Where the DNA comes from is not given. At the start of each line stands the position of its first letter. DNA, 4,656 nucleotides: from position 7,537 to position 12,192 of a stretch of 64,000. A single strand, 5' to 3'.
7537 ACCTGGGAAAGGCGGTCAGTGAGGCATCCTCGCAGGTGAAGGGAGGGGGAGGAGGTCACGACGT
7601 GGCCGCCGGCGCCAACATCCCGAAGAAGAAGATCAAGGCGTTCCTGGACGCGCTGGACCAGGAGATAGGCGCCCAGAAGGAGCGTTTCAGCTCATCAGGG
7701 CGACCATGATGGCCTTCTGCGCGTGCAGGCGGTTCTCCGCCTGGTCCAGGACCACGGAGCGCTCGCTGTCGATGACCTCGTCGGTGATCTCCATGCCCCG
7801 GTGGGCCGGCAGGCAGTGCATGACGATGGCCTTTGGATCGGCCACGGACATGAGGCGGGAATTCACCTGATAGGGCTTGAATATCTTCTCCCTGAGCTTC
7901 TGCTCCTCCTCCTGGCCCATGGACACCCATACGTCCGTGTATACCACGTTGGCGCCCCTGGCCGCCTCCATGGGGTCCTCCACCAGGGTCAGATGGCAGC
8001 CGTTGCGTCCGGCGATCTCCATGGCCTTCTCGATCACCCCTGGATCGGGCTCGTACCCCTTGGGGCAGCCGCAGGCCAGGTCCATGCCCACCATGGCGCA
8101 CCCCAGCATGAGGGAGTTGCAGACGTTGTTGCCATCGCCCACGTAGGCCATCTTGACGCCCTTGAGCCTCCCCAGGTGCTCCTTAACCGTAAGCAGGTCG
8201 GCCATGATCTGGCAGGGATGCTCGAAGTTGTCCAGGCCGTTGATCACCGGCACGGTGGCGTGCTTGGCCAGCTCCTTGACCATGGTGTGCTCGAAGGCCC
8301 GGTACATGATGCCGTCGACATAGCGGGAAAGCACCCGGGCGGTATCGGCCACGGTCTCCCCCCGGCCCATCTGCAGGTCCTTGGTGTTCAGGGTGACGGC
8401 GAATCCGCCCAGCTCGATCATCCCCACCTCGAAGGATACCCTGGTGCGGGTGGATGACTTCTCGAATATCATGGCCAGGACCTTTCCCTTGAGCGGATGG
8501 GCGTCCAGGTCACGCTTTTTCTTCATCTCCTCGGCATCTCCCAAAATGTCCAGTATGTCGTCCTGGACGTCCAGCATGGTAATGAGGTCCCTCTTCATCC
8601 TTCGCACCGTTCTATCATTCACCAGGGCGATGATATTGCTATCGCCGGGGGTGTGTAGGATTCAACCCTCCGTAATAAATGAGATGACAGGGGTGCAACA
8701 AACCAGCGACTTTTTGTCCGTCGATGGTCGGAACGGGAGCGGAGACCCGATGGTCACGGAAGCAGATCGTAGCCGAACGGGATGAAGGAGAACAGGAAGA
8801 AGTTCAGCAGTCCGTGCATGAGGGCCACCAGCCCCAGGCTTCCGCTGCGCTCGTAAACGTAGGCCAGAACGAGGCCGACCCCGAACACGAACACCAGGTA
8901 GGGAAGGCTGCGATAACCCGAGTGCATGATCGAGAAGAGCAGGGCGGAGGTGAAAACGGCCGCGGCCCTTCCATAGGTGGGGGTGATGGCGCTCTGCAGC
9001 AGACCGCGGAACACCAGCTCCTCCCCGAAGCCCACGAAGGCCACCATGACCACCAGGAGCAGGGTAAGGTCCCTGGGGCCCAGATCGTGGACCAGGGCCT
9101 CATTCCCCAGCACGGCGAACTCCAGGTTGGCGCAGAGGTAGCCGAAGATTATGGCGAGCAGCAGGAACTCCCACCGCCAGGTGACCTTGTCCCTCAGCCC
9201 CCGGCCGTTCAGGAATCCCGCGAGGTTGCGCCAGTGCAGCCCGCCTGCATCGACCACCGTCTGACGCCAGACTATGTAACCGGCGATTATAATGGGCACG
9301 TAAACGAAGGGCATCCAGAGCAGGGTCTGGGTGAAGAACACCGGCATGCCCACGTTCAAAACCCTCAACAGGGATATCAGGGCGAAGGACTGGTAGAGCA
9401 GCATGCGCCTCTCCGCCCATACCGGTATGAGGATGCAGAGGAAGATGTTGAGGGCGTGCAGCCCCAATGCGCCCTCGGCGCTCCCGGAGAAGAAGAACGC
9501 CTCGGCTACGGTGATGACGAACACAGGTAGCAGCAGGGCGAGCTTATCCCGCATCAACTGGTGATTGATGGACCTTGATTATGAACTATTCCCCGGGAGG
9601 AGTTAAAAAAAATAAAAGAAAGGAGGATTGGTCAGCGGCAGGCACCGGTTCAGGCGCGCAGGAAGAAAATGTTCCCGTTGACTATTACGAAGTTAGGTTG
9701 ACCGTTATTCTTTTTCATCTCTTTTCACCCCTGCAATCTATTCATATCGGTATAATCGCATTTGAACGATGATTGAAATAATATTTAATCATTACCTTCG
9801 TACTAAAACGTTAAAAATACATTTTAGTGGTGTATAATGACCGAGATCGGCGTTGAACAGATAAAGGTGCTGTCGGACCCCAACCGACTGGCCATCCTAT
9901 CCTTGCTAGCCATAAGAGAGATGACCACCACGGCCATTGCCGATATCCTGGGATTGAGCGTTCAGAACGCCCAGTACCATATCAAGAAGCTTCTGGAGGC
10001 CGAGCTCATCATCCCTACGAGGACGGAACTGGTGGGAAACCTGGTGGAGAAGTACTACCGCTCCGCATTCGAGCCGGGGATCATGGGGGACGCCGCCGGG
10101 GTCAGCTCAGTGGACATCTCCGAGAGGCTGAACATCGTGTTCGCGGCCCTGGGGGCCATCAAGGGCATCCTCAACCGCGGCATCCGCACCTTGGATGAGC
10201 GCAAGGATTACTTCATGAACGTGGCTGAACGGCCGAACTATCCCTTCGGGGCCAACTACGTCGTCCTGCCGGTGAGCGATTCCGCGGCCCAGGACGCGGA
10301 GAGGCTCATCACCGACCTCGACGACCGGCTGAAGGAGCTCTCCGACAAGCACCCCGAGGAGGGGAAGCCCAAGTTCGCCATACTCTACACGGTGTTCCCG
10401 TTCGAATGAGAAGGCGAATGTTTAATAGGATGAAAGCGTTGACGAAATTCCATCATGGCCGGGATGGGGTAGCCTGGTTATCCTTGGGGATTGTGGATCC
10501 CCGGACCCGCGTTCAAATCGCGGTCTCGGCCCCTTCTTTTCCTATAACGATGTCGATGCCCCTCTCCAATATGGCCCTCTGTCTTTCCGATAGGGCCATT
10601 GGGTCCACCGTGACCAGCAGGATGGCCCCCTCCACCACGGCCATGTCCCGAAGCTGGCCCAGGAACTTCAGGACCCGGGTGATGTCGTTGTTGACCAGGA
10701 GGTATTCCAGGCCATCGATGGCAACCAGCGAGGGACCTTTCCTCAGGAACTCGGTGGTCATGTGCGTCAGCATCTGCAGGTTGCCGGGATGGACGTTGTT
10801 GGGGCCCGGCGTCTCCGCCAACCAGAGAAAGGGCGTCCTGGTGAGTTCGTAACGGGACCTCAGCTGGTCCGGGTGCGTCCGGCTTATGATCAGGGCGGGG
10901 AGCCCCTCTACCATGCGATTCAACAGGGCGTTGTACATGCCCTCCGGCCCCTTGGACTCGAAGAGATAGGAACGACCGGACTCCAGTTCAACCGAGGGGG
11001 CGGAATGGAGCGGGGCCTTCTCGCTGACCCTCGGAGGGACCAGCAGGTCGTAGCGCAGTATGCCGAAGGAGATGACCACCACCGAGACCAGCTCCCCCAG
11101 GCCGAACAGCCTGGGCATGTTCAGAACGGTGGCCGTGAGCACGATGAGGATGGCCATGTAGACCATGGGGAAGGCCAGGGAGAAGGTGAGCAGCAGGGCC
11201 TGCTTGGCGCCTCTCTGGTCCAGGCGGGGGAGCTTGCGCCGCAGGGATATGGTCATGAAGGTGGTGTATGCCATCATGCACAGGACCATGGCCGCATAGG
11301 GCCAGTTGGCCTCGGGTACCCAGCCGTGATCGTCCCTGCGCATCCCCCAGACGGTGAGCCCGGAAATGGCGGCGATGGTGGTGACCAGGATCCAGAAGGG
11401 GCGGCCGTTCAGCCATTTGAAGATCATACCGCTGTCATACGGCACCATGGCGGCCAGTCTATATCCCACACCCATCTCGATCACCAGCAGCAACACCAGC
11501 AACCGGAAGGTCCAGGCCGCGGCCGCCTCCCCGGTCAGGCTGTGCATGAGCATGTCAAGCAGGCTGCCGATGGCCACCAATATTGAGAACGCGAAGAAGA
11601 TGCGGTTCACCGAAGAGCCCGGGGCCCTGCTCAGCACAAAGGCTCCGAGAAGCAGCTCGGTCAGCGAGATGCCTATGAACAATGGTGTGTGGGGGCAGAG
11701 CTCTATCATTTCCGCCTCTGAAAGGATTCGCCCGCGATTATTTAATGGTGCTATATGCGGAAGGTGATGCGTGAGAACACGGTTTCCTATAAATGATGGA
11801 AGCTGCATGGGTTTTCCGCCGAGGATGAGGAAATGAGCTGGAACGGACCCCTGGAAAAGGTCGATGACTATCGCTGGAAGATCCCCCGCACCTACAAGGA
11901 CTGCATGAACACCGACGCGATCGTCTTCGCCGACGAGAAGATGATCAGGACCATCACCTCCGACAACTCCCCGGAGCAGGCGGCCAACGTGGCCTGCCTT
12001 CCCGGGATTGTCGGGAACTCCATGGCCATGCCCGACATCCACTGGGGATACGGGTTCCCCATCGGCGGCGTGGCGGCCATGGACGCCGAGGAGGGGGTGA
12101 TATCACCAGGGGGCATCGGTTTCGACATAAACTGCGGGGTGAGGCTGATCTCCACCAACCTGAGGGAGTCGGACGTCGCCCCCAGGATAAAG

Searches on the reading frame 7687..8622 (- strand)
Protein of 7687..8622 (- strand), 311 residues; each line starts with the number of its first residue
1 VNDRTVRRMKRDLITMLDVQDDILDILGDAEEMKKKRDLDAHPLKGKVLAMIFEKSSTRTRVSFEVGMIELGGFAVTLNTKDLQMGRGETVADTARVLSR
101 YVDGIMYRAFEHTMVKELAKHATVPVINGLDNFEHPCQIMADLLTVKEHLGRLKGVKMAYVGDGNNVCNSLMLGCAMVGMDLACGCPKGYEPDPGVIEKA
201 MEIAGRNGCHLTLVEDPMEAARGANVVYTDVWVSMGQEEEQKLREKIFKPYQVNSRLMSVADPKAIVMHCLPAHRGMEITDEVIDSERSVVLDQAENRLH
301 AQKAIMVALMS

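Call 93: search_protein_families(library=pfam, proteins=[window:7687-8622:-], max_evalue=0.0001)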
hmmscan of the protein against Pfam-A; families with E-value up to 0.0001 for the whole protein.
window:7687-8622:- (311 aa): 2 families
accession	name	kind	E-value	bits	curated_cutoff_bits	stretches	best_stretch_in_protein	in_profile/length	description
PF00185.30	OTCace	-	1.2e-61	207.8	29.4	1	154-308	1-156/157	Aspartate/ornithine carbamoyltransferase, Asp/Orn binding domain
PF02729.26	OTCace_N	-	4.9e-48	163.4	29.9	1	11-148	1-148/148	Aspartate/ornithine carbamoyltransferase, carbamoyl-P binding domain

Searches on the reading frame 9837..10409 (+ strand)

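Call 93: search_protein_families(library=pfam, proteins=[window:9837-10409:+], max_evalue=0.0001)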
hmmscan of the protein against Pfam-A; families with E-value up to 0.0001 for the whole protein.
window:9837-10409:+ (190 aa): 5 families
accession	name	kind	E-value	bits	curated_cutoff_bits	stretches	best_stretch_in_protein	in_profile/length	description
PF12840.13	HTH_20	-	1.8e-14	53.9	27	1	12-58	1-48/51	Helix-turn-helix domain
PF01022.26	HTH_5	-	7.5e-10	39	22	1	14-58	1-45/47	Bacterial regulatory protein, arsR family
PF13412.12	HTH_24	-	1.7e-07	31.1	21.9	1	16-58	4-47/48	Winged helix-turn-helix DNA-binding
PF12802.13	MarR_2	-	9.1e-07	29.4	27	1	15-63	5-55/61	MarR family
PF14394.12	DUF4423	-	1.8e-05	25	30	1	2-60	8-68/165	Domain of unknown function (DUF4423)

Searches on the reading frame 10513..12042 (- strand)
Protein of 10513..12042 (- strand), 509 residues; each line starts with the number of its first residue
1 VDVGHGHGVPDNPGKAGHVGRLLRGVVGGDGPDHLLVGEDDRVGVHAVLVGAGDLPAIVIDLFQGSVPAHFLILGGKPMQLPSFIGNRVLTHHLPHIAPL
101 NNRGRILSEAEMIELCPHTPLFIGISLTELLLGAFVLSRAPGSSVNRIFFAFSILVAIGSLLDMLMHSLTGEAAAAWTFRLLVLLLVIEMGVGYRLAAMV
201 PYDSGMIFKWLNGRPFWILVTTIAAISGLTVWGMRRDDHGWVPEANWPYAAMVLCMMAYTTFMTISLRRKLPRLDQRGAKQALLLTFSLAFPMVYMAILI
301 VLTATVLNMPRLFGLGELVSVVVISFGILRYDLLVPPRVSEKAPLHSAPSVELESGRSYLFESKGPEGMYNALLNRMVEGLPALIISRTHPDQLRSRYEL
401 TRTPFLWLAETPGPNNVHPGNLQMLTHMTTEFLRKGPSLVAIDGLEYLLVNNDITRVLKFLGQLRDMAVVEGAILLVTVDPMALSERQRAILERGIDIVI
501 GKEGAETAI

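Call 93: search_protein_families(library=pfam, proteins=[window:10513-12042:-], max_evalue=0.0001)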
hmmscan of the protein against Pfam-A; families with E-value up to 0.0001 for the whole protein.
window:10513-12042:- (509 aa): 1 family
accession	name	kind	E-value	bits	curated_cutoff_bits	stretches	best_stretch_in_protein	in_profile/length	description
PF05763.18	DUF835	-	3e-31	108.5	33.1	1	373-494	11-134/136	Protein of unknown function (DUF835)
